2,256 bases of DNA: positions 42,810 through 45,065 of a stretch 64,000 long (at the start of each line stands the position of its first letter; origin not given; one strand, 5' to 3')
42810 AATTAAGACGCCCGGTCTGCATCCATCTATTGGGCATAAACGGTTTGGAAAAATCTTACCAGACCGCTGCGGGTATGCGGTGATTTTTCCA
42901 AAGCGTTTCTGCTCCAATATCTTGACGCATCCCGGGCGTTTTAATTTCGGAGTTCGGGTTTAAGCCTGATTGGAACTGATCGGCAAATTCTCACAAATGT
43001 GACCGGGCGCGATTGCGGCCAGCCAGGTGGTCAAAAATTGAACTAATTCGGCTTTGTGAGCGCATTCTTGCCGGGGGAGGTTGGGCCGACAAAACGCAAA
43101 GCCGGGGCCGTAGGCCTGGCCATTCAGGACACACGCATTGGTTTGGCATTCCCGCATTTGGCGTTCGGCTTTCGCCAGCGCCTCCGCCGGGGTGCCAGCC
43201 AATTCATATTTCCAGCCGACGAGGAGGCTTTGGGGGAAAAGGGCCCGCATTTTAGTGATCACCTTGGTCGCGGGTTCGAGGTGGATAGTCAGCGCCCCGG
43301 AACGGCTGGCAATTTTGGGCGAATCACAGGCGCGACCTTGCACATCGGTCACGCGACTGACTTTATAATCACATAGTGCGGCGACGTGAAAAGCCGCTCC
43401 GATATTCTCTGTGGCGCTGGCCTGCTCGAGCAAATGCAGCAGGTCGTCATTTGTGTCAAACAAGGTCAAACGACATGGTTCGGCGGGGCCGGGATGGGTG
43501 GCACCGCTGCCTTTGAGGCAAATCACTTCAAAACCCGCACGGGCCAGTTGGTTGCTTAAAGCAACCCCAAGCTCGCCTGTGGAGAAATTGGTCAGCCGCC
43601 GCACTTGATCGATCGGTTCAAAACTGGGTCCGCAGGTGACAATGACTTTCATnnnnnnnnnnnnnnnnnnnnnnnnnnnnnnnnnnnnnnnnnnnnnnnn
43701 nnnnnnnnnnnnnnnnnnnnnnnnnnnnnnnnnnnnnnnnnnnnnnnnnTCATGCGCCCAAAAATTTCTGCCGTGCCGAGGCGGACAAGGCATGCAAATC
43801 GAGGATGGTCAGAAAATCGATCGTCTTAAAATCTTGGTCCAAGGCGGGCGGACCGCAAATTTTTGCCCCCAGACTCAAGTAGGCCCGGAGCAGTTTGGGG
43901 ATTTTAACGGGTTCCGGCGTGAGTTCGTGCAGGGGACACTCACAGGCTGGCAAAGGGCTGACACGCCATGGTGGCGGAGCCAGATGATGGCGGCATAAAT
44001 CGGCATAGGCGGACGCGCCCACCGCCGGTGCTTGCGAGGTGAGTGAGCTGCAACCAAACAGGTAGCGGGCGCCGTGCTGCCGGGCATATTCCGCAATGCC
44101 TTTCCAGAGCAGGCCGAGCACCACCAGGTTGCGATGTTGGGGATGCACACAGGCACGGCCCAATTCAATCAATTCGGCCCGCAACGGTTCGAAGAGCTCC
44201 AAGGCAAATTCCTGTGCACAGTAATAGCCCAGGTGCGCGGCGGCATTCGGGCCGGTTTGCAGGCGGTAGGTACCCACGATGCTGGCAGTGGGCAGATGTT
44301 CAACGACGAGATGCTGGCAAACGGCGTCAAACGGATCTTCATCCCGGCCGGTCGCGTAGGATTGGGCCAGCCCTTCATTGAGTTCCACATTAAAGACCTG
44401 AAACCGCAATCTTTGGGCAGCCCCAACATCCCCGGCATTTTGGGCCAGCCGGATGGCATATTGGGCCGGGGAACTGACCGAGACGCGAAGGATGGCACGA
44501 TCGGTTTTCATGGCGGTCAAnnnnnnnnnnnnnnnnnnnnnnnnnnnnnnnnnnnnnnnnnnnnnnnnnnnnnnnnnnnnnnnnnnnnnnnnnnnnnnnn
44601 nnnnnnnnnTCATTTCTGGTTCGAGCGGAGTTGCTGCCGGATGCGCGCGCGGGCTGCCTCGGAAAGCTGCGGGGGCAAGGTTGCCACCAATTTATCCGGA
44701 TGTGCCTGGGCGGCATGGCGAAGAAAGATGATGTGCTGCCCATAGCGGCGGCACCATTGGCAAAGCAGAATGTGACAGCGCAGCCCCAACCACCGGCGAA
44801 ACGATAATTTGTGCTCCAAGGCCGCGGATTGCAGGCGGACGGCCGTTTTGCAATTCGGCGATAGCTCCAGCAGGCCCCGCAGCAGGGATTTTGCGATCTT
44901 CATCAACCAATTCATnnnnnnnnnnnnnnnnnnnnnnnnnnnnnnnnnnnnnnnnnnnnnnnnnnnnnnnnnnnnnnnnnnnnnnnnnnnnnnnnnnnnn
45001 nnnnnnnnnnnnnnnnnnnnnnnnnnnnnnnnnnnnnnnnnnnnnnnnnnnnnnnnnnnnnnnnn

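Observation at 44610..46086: ECF sigma followed by two tandem soluble zinc-anti-sigma (HxxxCxxC) paralogs, the second behind its own sigma-type promoter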

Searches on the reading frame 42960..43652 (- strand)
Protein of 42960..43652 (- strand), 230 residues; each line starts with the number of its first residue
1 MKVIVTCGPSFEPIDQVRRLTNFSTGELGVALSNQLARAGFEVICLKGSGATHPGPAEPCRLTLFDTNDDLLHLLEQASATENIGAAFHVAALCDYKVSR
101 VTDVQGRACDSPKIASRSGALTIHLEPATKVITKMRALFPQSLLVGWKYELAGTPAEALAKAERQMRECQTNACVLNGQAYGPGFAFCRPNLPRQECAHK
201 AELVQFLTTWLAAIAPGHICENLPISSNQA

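Call 4: search_protein_families(library=pfam, proteins=[window:42960-43652:-], max_evalue=1)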
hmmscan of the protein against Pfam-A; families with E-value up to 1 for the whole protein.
window:42960-43652:- (230 aa): 1 family
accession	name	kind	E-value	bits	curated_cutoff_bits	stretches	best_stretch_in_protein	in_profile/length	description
PF04127.22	DFP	-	2.2e-23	83.5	22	1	2-178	5-168/186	DNA/pantothenate metabolism flavoprotein C-terminal domain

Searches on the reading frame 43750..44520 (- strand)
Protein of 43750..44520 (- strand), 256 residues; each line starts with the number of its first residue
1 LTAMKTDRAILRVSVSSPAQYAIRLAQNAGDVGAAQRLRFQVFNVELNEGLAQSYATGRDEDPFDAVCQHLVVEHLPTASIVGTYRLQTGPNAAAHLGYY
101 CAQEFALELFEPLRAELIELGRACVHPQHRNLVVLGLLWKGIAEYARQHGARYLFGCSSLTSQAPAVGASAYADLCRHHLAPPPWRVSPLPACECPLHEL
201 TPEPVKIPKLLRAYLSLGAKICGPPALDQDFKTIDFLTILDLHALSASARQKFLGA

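Call 4: search_protein_families(library=pfam, proteins=[window:43750-44520:-], max_evalue=1)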
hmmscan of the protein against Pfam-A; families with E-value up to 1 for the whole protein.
window:43750-44520:- (256 aa): 2 families
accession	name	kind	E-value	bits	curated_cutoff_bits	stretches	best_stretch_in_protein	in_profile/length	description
PF13444.12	Acetyltransf_5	-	1.2e-27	97.1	22.4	1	38-140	1-102/102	Acetyltransferase (GNAT) domain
PF21926.2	FeeM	-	0.00034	20.9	27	1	36-155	3-119/158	N-acyl amino acid synthase FeeM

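Call 7: search_protein_families(library=ncbifam, proteins=[window:43750-44520:-], max_evalue=1)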
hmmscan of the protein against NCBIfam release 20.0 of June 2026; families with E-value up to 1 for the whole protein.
window:43750-44520:- (256 aa): 6 families
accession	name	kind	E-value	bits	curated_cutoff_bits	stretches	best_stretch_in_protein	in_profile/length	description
NF052554.1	OrAlActfOlsBRHOCB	equivalog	1.9e-43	149.1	350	1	17-253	4-253/256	L-ornithine N(alpha)-acyltransferase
NF052555.1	OrAlActfOlsBBRUA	equivalog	1.5e-42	146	320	1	22-247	24-264/278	l-ornithine N(alpha)-acyltransferase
NF052615.1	orn_lipid_OlsF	equivalog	2.3e-18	66.1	620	1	47-168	335-457/570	bifunctional ornithine lipid synthase OlsF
TIGR03694.1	exosort_acyl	subfamily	6.7e-07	29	111.95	1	23-90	10-77/241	PEP-CTERM/exosortase system-associated acyltransferase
NF053696.1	GlyAclTfGlsBBct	equivalog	0.029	13.5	300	1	60-156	69-179/303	glycine N(alpha)-acyltransferase GlsB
TIGR04045.1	MSMEG_0567_GNAT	equivalog_domain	0.034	13.7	68.45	1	20-88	1-66/153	MSMEG_0567/Sll0786 family nitrogen starvation N-acetyltransferase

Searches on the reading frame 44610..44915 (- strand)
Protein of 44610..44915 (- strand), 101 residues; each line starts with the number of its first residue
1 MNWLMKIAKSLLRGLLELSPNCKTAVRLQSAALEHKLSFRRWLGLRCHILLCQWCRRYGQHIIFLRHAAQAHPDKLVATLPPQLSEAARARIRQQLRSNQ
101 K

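Call 4: search_protein_families(library=pfam, proteins=[window:44610-44915:-], max_evalue=1)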
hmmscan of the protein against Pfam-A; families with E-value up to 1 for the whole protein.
window:44610-44915:- (101 aa): 0 families

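Call 7: search_protein_families(library=ncbifam, proteins=[window:44610-44915:-], max_evalue=1)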
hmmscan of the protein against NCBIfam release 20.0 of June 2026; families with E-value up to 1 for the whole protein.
window:44610-44915:- (101 aa): 3 families
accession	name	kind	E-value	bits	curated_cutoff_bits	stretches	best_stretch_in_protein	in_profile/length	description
NF052368.1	antisigmaE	subfamily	2.9e-12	46.2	50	1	21-66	3-48/48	anti-sigma factor family protein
NF006948.0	PRK09430.1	equivalog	0.12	11.9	162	1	69-93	226-251/267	co-chaperone DjlA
NF052426.1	TransRegMSMEG_1198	equivalog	0.17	11.4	300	1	38-61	211-233/236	MSMEG_1198 family transcriptional regulator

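Call 80: find_homologous_proteins(query=window:44610-44915:-, max_evalue=0.001)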
Query window:44610-44915:- (101 aa): 3 proteins with E <= 0.001 among 15 candidates.
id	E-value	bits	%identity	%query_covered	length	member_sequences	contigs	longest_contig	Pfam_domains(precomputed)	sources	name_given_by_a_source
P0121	2.2e-60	219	100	100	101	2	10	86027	-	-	-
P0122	1.5e-42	161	74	100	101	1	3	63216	-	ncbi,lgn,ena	-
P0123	1.5e-25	107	54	100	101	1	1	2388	PF13490.12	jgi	jgi:hypothetical protein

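Call 84: find_encoding_contigs(protein=P0123, flank=4000, max_places=1)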
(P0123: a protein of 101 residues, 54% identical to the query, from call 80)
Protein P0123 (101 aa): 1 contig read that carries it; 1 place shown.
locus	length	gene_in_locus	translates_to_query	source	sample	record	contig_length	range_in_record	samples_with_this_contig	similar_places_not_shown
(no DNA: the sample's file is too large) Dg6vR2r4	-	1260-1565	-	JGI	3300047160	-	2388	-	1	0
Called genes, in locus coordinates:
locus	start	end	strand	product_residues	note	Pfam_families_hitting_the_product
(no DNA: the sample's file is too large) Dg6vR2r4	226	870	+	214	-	PF04542:Sigma70_r2, PF08281:Sigma70_r4_2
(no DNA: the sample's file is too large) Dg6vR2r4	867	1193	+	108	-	-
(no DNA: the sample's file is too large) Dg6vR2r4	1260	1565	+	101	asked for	PF13490:zf-HC2 (faint)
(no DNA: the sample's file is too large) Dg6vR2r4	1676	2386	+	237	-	?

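Call 94: predict_structure(alignment_id=A3)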
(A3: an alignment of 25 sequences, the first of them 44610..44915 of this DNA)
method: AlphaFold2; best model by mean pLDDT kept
length: 101 residues; sequences in the alignment: 25
mean_pLDDT: 75.4   pTM: 0.44
mean pLDDT of the five models: 75.4, 69.6, 69.0, 66.7, 60.5
residues with pLDDT >= 90: 0; 70-90: 78; 50-70: 20; < 50: 3
segments of 3 or more residues with pLDDT < 50: none
pLDDT, mean of each block of 10 residues (from residue 1): 74 78 83 86 86 83 77 59 64 66 43
secondary structure, 60 per line:
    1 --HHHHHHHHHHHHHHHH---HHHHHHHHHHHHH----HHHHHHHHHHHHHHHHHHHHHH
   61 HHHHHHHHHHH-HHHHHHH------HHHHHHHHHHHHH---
elements in order: H3-18 H22-34 H39-71 H73-79 H86-98
